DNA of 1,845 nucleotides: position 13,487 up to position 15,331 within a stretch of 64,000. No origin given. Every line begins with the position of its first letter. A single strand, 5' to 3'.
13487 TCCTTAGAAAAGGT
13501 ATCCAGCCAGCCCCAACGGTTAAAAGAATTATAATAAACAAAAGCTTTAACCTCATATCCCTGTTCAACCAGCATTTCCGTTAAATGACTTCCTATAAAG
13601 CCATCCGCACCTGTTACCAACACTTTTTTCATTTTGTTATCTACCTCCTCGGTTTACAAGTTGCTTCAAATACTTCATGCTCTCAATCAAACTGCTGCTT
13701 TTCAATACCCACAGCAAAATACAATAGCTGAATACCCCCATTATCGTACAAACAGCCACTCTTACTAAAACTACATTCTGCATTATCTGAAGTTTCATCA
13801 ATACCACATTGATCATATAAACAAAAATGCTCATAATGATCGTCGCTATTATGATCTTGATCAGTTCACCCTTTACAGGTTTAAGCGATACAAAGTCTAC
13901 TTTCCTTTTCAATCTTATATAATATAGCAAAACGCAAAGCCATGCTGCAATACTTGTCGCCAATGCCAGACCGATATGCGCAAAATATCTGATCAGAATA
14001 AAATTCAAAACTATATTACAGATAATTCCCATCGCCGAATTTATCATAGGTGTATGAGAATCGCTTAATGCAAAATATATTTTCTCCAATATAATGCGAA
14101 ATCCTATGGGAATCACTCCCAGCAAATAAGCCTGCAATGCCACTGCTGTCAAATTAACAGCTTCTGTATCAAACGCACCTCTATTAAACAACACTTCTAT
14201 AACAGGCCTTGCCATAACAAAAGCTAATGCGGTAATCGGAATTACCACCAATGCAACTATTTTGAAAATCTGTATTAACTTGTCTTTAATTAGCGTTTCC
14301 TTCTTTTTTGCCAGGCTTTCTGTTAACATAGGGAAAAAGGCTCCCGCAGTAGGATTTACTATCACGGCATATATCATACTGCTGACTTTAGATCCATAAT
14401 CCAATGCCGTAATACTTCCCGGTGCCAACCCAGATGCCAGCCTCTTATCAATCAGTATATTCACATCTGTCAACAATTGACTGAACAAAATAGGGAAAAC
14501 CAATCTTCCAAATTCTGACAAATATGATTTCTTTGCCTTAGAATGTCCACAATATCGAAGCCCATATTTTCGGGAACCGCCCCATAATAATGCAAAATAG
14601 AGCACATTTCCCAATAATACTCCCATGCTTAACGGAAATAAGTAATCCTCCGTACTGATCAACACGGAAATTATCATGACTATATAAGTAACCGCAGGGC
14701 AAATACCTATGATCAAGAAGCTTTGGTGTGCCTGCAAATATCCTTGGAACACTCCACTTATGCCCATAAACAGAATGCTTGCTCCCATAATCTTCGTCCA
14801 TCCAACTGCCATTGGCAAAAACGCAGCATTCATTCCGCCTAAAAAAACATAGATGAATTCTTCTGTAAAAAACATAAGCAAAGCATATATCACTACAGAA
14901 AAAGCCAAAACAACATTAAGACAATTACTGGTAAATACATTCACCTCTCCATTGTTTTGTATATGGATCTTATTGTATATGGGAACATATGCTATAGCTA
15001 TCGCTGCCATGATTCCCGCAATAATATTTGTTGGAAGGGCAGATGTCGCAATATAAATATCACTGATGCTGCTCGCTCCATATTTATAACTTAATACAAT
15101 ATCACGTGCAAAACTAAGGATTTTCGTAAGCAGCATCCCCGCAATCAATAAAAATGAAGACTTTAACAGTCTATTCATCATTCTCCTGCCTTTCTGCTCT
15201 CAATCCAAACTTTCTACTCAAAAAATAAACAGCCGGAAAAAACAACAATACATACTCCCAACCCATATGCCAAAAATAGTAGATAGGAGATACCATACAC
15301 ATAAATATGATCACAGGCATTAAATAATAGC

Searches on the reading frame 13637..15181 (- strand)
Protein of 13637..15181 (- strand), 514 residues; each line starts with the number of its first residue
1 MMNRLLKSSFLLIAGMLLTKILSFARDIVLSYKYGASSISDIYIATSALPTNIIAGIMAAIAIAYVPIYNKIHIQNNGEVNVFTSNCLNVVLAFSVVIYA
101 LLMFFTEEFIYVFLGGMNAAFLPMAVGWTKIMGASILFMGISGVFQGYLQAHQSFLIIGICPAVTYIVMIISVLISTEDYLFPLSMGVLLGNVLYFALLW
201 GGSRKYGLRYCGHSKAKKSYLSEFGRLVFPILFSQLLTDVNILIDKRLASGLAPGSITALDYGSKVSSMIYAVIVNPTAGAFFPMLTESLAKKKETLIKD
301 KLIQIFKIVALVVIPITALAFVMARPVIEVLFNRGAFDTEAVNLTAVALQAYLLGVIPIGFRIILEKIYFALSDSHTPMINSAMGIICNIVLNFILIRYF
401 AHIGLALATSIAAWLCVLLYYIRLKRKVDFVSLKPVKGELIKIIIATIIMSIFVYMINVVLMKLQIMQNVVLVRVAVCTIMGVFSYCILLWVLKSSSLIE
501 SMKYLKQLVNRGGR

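Call 45: search_protein_families(library=pfam, proteins=[window:13637-15181:-], max_evalue=0.00001)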
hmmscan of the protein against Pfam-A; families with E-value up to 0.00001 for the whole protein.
window:13637-15181:- (514 aa): 2 families
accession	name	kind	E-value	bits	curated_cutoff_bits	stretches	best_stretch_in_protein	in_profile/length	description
PF03023.19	MurJ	-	3.1e-69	234.2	27.4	1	33-463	4-438/451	Lipid II flippase MurJ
PF01554.23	MatE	-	1.6e-10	41.4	24.9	1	230-395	1-161/161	MatE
